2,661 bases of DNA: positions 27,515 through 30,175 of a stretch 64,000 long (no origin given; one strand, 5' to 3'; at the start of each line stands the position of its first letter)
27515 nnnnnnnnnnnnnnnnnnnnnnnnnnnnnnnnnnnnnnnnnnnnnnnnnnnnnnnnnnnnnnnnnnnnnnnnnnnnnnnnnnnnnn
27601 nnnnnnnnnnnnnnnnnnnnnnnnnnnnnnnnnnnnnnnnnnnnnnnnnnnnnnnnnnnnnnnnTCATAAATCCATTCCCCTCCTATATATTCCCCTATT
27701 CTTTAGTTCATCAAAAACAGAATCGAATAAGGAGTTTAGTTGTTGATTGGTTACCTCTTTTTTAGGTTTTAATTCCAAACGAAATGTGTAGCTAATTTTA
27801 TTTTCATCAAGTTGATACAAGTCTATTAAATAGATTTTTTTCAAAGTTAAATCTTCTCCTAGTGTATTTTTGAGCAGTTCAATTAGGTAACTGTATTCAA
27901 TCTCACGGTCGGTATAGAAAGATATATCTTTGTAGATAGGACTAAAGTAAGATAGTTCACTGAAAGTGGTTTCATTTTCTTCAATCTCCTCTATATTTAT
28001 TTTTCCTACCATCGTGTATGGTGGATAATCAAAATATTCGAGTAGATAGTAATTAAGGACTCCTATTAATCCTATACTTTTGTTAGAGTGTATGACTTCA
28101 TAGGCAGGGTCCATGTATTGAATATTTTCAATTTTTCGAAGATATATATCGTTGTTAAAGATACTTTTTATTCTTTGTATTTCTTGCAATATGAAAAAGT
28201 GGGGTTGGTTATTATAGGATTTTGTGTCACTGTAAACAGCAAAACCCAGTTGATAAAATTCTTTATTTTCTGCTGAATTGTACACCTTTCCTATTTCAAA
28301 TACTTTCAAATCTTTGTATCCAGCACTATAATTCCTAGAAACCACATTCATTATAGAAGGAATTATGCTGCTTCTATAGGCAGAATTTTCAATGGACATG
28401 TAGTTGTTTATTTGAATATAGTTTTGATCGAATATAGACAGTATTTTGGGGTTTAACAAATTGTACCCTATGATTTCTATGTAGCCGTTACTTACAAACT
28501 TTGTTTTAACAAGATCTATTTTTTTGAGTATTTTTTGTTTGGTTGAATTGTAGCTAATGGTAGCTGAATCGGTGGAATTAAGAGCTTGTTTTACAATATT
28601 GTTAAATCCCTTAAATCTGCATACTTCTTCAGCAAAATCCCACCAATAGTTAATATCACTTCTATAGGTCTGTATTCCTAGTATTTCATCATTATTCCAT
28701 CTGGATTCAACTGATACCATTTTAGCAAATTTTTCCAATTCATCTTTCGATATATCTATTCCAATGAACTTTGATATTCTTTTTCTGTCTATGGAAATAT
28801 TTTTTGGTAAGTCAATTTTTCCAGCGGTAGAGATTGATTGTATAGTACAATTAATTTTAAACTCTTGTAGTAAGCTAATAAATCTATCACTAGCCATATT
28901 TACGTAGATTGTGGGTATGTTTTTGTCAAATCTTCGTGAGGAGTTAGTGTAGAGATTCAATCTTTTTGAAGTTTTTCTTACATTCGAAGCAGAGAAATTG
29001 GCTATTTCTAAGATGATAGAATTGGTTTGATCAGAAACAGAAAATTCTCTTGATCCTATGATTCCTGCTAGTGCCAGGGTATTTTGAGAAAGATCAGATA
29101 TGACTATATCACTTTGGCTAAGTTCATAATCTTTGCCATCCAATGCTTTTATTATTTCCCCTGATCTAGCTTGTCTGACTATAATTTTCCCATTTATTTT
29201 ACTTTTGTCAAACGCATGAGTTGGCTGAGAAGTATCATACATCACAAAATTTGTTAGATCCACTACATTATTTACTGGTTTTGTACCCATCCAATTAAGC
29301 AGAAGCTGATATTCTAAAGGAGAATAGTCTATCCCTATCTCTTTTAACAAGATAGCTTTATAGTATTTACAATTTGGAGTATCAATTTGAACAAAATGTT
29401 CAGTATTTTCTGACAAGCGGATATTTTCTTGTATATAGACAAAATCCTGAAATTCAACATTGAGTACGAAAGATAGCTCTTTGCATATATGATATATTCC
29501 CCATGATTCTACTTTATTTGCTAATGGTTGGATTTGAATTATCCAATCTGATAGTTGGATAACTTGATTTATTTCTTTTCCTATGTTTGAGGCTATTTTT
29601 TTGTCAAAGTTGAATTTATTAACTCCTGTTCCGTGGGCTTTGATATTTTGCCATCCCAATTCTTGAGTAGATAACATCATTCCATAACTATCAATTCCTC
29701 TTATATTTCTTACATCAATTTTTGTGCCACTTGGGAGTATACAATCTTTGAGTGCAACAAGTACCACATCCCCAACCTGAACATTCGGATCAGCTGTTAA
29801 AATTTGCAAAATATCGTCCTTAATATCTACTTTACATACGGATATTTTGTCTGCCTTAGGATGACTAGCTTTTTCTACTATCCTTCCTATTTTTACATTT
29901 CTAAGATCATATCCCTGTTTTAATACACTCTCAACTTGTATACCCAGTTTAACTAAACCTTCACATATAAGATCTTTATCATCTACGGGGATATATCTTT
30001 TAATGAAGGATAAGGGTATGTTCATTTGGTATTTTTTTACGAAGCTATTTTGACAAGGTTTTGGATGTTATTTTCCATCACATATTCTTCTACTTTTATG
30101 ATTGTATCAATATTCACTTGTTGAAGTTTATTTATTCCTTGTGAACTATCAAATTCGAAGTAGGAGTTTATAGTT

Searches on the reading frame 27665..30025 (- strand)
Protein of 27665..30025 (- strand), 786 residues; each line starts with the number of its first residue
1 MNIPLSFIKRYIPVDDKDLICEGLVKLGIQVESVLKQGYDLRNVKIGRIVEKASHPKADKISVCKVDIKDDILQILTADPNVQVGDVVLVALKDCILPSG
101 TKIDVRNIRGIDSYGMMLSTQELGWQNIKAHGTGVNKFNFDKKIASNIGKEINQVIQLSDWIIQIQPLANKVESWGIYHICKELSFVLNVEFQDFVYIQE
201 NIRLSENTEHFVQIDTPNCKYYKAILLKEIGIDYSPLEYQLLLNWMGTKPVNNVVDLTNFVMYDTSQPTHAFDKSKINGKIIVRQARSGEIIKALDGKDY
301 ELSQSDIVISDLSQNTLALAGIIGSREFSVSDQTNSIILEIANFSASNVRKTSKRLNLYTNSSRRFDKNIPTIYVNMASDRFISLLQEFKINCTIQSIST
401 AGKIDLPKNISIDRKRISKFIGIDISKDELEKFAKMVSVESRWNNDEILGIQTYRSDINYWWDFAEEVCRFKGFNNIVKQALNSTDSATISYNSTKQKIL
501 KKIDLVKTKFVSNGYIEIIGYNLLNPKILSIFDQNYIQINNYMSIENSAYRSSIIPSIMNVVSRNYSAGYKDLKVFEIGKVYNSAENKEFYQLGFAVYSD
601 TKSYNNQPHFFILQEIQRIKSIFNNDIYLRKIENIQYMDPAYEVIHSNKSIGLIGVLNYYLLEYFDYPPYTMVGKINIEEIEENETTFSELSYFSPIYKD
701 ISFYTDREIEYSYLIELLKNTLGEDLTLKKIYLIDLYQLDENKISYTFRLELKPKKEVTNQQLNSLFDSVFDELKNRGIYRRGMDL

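Call 58: search_protein_families(library=pfam, proteins=[window:27665-30025:-], max_evalue=0.00001)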
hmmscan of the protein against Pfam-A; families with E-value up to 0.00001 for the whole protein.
window:27665-30025:- (786 aa): 5 families
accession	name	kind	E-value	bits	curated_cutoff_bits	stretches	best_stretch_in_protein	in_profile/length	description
PF03483.22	B3_4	-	2.6e-48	164.3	29.3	1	219-389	2-172/174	B3/4 domain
PF17759.6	tRNA_synthFbeta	-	1.4e-23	83.9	22.4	1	494-677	13-213/214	Phenylalanyl tRNA synthetase beta chain CLM domain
PF01588.26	tRNA_bind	-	3.8e-15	56.2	27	1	44-124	1-78/96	Putative tRNA binding domain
PF03484.21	B5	-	7e-10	39.4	28.6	1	410-474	1-67/67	tRNA synthetase B5 domain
PF03147.19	FDX-ACB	-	3.9e-09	37.3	31.1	1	693-777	2-88/94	Ferredoxin-fold anticodon binding domain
